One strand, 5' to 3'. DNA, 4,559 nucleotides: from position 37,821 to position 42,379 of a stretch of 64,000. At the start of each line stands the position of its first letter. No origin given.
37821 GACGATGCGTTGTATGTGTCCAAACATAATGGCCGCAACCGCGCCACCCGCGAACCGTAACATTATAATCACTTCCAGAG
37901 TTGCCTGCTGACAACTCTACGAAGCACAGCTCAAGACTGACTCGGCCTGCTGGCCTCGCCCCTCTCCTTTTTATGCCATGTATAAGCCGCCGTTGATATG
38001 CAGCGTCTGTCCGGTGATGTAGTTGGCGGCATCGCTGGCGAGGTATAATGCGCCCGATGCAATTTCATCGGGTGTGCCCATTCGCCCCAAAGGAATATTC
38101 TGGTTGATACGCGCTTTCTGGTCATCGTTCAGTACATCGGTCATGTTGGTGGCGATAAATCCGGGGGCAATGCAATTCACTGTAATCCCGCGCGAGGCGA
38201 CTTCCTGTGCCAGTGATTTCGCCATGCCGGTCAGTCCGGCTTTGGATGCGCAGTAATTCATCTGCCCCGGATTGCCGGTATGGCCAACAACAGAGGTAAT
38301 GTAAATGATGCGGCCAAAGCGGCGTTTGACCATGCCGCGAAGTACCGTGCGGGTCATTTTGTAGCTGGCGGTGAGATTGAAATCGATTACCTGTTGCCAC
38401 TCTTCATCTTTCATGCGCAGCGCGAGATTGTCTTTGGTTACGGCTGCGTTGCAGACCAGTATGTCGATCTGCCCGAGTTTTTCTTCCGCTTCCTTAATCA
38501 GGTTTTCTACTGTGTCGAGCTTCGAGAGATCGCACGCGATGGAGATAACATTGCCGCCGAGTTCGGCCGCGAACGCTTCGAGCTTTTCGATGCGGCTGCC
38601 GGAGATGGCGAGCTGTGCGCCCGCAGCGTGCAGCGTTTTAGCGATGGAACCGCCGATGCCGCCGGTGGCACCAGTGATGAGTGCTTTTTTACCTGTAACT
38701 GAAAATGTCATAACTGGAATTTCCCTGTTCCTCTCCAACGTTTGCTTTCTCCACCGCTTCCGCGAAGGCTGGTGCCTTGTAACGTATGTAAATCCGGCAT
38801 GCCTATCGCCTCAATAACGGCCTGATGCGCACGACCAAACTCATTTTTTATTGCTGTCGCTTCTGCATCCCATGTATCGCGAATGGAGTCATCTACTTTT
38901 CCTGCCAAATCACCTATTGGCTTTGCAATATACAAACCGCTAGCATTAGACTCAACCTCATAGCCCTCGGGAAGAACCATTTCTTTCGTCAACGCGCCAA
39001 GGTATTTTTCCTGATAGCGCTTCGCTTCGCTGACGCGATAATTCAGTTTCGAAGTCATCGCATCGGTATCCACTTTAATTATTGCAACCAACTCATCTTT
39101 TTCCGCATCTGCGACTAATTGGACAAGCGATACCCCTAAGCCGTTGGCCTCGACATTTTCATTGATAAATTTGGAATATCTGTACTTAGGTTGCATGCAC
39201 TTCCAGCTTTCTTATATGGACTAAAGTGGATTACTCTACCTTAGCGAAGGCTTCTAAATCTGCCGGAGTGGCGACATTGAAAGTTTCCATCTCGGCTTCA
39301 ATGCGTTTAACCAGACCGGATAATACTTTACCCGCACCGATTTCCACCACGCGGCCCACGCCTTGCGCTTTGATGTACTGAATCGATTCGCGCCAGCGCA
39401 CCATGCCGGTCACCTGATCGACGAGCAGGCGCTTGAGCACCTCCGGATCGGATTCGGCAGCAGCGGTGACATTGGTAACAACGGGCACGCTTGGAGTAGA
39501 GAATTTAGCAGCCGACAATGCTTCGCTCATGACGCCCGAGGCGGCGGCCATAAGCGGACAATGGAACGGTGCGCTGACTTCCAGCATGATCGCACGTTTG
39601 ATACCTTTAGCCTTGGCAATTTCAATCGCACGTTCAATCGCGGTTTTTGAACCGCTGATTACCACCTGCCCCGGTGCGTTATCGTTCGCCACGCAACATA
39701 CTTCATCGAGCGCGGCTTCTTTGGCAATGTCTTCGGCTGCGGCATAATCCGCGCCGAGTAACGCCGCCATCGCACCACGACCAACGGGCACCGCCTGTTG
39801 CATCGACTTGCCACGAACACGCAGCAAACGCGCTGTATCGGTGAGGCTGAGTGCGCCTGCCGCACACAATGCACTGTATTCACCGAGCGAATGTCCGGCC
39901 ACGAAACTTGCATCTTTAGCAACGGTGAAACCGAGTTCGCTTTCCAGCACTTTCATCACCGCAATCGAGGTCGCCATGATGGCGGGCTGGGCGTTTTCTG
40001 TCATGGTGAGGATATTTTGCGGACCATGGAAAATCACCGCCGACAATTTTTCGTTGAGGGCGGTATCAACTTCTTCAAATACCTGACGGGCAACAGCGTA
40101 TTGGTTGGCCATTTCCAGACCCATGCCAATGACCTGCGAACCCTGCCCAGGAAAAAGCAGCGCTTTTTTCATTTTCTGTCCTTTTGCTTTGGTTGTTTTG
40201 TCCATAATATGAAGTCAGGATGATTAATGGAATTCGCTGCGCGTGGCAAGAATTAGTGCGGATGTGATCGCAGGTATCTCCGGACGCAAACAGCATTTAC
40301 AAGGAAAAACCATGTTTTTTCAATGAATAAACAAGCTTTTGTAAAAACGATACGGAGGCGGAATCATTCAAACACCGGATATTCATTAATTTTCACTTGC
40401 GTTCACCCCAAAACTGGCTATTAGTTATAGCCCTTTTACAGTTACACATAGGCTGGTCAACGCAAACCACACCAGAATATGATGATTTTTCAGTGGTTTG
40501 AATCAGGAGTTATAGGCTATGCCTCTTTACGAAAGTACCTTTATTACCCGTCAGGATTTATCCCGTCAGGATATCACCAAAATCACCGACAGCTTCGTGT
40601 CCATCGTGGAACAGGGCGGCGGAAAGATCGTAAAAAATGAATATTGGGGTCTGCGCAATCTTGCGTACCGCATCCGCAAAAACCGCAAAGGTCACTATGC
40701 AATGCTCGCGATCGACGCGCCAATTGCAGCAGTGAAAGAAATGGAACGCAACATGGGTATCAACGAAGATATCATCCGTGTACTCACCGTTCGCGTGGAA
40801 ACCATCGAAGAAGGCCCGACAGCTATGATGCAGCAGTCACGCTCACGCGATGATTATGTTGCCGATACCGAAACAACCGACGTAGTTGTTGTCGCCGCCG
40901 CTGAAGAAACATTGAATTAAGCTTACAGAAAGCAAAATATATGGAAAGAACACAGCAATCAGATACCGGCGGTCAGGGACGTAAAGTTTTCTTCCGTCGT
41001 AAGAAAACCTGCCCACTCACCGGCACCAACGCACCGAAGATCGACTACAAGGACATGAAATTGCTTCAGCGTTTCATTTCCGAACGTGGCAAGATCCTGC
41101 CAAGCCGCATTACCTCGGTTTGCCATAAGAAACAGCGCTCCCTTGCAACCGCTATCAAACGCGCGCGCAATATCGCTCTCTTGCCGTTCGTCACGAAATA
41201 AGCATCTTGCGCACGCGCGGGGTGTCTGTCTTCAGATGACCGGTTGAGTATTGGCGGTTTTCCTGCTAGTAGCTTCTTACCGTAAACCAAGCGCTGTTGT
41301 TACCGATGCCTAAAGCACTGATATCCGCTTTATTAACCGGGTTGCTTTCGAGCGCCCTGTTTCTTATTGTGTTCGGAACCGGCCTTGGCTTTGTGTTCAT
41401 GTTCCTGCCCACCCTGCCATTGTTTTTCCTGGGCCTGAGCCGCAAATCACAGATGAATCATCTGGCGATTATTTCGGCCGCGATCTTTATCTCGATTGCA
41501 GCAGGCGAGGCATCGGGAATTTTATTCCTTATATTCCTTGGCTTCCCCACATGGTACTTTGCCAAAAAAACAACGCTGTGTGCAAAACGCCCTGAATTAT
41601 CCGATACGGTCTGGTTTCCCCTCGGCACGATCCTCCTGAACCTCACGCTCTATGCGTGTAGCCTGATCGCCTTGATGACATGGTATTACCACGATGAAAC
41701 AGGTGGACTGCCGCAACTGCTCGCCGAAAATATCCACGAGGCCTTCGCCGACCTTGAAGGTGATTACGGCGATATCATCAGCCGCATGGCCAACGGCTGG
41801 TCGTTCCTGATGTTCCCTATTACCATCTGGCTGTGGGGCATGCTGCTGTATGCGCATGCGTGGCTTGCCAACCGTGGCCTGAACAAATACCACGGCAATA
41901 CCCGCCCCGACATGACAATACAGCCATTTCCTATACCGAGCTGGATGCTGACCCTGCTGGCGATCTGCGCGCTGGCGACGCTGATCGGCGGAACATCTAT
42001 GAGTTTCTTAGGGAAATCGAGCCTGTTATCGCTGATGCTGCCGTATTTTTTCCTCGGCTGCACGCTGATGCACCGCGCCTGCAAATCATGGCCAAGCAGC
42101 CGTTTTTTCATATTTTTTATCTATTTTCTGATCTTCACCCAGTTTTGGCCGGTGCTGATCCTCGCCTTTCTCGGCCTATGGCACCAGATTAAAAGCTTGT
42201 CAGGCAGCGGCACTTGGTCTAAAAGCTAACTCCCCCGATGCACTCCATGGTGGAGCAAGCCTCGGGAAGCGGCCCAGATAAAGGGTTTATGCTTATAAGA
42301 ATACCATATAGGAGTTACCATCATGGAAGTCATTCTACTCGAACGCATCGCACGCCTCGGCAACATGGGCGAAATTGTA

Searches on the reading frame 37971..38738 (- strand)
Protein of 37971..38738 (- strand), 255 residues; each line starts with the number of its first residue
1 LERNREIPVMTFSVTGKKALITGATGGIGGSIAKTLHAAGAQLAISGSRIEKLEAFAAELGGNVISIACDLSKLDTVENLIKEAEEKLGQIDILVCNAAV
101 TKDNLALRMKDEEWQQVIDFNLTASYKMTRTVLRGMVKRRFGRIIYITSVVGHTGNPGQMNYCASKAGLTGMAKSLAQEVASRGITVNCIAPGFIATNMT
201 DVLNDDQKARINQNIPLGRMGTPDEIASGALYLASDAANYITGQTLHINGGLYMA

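Call 76: search_protein_families(library=pfam, proteins=[window:37971-38738:-], max_evalue=0.00001)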
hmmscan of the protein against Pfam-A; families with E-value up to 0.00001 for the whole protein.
window:37971-38738:- (255 aa): 4 families
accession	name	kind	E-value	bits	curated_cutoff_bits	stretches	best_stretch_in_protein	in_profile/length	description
PF13561.12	adh_short_C2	-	3.3e-65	220.4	27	1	23-252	1-235/236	Enoyl-(Acyl carrier protein) reductase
PF00106.31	adh_short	-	8.3e-59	198.8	26.6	1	17-207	1-194/195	short chain dehydrogenase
PF08659.16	KR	-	5.5e-22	79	22.6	1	20-179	4-166/180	KR domain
PF23441.1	SDR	-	3.5e-08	33.6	27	1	18-254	9-257/258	SDR-like rossmann domain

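Call 77: search_protein_families(library=padloc, proteins=[window:37971-38738:-], max_evalue=0.00001)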
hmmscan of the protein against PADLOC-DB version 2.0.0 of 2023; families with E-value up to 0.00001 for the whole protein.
window:37971-38738:- (255 aa): 0 families

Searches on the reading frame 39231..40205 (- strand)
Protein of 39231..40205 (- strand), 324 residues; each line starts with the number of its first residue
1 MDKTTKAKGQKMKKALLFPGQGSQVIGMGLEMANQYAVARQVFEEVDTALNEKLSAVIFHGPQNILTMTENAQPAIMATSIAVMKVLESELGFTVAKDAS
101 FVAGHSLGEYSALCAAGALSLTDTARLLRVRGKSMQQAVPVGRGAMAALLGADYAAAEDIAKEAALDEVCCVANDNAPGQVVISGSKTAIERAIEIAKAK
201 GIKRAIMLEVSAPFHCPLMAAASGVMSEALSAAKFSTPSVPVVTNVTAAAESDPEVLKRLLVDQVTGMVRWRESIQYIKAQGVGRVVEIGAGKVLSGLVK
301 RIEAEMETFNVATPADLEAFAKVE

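Call 76: search_protein_families(library=pfam, proteins=[window:39231-40205:-], max_evalue=0.00001)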
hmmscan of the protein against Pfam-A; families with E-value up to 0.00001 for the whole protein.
window:39231-40205:- (324 aa): 1 family
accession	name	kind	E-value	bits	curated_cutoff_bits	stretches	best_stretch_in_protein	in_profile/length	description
PF00698.26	Acyl_transf_1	-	1.6e-38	133.4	32.7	1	17-297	3-273/319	Acyl transferase domain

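Call 77: search_protein_families(library=padloc, proteins=[window:39231-40205:-], max_evalue=0.00001)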
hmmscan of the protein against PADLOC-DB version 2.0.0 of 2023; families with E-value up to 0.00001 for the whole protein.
window:39231-40205:- (324 aa): 0 families

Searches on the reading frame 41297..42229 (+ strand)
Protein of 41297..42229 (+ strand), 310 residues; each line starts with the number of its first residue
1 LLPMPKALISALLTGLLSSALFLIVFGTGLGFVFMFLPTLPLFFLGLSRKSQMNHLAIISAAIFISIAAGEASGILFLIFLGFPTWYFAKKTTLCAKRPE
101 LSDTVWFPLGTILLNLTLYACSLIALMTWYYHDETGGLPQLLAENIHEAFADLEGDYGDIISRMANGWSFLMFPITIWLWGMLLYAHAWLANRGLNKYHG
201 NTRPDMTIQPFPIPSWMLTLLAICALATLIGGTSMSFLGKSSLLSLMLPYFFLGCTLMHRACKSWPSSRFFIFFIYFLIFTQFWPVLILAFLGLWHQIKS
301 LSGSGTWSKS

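Call 76: search_protein_families(library=pfam, proteins=[window:41297-42229:+], max_evalue=0.00001)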
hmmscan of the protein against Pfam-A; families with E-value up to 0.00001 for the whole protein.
window:41297-42229:+ (310 aa): 1 family
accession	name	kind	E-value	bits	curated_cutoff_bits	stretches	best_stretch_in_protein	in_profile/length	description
PF09991.14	DUF2232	-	1e-07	31.9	27.8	1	21-294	6-287/290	Predicted membrane protein (DUF2232)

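Call 77: search_protein_families(library=padloc, proteins=[window:41297-42229:+], max_evalue=0.00001)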
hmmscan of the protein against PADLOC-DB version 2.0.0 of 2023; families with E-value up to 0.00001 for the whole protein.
window:41297-42229:+ (310 aa): 0 families
